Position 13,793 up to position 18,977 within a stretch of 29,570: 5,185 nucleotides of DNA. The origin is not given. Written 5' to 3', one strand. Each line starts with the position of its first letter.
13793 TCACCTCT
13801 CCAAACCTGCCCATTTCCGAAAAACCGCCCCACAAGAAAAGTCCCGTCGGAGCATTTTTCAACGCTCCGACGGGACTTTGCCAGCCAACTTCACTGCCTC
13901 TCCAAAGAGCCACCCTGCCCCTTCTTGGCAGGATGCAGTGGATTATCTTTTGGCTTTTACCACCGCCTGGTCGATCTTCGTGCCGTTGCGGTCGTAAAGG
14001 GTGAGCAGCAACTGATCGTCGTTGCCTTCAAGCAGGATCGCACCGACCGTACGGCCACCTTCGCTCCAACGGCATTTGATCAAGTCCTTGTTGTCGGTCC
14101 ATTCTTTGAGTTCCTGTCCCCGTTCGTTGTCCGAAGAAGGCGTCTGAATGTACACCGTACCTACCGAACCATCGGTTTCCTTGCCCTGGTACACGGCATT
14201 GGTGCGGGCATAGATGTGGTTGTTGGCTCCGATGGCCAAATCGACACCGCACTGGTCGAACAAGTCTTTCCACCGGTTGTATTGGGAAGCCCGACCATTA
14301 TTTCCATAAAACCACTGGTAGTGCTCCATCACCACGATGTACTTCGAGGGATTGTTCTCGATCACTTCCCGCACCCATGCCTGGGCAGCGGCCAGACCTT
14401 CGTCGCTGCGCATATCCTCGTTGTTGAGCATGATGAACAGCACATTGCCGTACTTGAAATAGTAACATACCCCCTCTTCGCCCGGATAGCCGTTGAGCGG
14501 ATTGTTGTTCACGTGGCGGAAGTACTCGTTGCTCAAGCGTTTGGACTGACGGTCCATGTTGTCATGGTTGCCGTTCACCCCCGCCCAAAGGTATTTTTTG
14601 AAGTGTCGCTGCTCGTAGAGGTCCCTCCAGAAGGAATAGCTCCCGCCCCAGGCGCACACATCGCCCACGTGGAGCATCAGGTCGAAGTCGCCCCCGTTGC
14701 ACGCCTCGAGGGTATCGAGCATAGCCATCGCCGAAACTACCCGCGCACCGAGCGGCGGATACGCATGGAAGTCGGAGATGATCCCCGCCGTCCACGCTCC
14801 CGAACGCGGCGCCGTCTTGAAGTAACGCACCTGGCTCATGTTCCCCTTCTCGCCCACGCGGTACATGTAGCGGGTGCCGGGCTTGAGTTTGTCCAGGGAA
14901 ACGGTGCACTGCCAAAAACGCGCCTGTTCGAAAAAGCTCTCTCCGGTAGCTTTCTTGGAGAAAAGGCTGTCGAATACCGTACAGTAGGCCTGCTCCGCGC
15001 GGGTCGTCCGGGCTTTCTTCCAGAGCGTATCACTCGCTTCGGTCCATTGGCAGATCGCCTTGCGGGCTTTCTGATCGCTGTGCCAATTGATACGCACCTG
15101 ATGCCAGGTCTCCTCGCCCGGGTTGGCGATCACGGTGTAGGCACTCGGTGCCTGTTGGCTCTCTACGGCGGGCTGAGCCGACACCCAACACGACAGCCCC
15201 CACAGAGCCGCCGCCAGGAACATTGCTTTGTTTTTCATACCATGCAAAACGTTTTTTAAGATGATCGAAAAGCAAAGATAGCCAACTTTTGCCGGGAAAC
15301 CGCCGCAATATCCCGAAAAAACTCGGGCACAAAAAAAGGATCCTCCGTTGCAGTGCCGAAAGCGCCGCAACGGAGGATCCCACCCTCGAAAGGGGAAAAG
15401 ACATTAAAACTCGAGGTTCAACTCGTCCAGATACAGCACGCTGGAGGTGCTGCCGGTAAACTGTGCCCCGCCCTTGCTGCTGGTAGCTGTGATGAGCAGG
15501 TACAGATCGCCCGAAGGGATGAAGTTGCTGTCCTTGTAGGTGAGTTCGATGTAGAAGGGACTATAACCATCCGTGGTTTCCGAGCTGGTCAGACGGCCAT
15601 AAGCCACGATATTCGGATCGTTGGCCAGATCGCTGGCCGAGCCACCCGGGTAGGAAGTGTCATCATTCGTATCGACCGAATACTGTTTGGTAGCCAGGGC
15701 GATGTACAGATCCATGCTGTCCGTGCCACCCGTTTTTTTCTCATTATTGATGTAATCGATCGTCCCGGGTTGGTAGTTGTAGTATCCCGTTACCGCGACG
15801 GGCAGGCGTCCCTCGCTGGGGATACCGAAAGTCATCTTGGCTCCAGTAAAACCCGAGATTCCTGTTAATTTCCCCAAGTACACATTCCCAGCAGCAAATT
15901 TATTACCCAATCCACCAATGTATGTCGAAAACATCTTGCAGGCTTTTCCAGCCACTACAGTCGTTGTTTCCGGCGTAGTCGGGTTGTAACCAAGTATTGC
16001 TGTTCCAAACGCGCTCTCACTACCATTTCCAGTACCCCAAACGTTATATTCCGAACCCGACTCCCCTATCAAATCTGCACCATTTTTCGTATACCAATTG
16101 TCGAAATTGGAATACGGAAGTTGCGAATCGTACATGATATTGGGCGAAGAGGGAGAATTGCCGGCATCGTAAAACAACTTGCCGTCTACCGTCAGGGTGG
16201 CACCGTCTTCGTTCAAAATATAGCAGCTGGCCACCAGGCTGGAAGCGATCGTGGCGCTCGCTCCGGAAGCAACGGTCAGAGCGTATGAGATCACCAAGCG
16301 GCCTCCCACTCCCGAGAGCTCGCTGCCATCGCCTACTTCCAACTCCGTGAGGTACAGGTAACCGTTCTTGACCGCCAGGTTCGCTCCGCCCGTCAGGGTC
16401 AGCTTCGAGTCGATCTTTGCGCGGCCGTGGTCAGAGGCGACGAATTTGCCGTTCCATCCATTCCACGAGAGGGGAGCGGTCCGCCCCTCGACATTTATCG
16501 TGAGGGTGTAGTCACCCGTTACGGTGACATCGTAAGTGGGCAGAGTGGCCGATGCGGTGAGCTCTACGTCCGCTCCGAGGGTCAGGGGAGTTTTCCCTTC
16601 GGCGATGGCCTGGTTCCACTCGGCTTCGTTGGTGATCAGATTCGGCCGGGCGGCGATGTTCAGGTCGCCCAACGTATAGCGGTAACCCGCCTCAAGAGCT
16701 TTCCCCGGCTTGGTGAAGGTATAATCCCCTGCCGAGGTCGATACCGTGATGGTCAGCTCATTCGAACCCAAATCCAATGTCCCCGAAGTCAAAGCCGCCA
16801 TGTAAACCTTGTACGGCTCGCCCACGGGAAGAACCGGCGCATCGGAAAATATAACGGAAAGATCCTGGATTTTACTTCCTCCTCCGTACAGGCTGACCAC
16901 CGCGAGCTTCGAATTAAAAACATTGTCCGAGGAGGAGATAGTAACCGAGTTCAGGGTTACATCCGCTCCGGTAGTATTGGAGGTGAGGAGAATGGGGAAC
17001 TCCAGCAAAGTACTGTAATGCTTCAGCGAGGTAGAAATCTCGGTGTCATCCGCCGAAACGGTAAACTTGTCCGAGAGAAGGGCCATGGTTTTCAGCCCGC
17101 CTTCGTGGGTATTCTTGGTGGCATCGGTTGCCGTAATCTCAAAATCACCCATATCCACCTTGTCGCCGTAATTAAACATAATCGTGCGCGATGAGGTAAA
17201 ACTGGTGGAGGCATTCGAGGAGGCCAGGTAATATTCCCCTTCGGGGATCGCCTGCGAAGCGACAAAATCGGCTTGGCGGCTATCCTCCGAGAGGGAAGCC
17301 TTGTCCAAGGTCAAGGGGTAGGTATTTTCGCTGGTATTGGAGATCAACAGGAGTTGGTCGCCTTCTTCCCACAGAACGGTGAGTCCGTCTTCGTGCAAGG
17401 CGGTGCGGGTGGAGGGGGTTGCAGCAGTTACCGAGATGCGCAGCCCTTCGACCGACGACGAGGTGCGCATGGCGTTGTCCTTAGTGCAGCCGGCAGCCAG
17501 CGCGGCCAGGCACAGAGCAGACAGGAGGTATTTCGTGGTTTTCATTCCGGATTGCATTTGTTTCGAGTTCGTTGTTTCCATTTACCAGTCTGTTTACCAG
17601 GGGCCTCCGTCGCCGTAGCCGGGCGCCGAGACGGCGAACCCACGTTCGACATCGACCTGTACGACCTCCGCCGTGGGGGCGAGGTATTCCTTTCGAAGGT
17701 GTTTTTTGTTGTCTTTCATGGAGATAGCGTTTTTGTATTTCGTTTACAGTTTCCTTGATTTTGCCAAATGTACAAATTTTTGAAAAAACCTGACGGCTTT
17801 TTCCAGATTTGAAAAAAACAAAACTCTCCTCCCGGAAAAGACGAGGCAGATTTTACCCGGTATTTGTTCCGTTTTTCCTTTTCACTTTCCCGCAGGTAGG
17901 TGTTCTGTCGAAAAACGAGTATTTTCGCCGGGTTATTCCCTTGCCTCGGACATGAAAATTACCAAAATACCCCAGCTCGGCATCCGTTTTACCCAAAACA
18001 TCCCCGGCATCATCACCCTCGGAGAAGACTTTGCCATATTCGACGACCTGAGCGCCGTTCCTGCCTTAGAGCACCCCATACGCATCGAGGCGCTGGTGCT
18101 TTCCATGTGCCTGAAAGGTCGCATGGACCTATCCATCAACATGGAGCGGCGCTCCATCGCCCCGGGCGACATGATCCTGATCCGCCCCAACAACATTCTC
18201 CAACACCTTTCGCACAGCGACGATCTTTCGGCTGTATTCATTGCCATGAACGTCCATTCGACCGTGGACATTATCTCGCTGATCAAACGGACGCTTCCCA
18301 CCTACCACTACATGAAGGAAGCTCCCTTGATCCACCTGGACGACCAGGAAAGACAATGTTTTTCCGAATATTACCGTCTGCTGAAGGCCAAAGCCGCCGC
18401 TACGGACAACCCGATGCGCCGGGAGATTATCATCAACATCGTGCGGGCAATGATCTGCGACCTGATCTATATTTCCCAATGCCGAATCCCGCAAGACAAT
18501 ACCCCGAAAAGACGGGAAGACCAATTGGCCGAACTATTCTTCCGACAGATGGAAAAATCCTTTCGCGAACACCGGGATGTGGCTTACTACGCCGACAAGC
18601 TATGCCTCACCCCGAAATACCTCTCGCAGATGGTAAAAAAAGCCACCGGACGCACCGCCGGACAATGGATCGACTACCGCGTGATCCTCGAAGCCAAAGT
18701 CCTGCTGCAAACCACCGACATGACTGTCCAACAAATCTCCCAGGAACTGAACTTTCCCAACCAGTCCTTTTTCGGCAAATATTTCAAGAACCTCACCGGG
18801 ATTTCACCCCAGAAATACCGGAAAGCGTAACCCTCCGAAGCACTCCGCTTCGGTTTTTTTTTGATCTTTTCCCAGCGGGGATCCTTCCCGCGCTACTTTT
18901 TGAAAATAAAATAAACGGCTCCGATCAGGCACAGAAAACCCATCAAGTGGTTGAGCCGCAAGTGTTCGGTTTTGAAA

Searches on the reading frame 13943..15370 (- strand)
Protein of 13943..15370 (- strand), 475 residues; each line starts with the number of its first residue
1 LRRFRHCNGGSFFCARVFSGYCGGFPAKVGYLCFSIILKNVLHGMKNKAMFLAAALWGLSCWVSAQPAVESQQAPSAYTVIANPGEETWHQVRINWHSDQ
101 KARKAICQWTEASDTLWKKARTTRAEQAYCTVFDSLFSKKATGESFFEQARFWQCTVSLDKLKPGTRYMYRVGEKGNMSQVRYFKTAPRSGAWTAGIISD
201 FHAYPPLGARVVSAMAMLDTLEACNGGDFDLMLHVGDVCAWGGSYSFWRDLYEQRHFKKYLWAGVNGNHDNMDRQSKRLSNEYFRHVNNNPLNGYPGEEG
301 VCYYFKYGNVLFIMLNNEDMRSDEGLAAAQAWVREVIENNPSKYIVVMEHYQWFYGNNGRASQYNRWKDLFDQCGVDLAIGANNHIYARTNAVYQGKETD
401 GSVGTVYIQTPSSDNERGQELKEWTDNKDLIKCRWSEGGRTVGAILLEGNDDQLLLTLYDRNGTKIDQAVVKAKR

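Call 14: search_protein_families(library=pfam, proteins=[window:13943-15370:-], max_evalue=0.001)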
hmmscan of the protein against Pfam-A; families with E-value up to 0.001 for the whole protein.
window:13943-15370:- (475 aa): 2 families
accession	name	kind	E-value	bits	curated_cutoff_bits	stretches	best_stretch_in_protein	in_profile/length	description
PF16656.11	Pur_ac_phosph_N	-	1.8e-13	51.3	30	1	80-186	4-93/93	Purple acid Phosphatase, N-terminal domain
PF00149.33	Metallophos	-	1.7e-10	42.1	21.5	1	197-385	5-189/191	Calcineurin-like phosphoesterase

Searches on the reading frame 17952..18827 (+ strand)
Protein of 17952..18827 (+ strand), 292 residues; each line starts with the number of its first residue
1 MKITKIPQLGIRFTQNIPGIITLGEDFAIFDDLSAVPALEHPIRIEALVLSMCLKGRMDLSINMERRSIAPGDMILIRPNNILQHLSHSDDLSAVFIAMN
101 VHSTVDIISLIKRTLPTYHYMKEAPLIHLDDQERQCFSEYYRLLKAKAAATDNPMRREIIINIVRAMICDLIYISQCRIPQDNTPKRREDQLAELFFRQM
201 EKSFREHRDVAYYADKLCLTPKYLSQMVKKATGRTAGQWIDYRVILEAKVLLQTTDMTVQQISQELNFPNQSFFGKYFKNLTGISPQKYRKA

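Call 106: search_protein_families(library=pfam, proteins=[window:17952-18827:+], max_evalue=0.01)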
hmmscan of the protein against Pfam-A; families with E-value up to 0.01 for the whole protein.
window:17952-18827:+ (292 aa): 4 families
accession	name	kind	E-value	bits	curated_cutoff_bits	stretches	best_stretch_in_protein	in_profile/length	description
PF12833.13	HTH_18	-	2.7e-21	76.1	33.6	1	213-291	1-79/80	Helix-turn-helix domain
PF00165.29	HTH_AraC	-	1.1e-09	38.6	26.6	1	252-291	1-42/42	Bacterial regulatory helix-turn-helix proteins, AraC family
PF14525.12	AraC_binding_2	-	0.0013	18.9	27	1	47-168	55-168/173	AraC-binding-like domain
PF07883.17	Cupin_2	-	0.009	16.1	27.2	0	52-97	23-67/70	Cupin domain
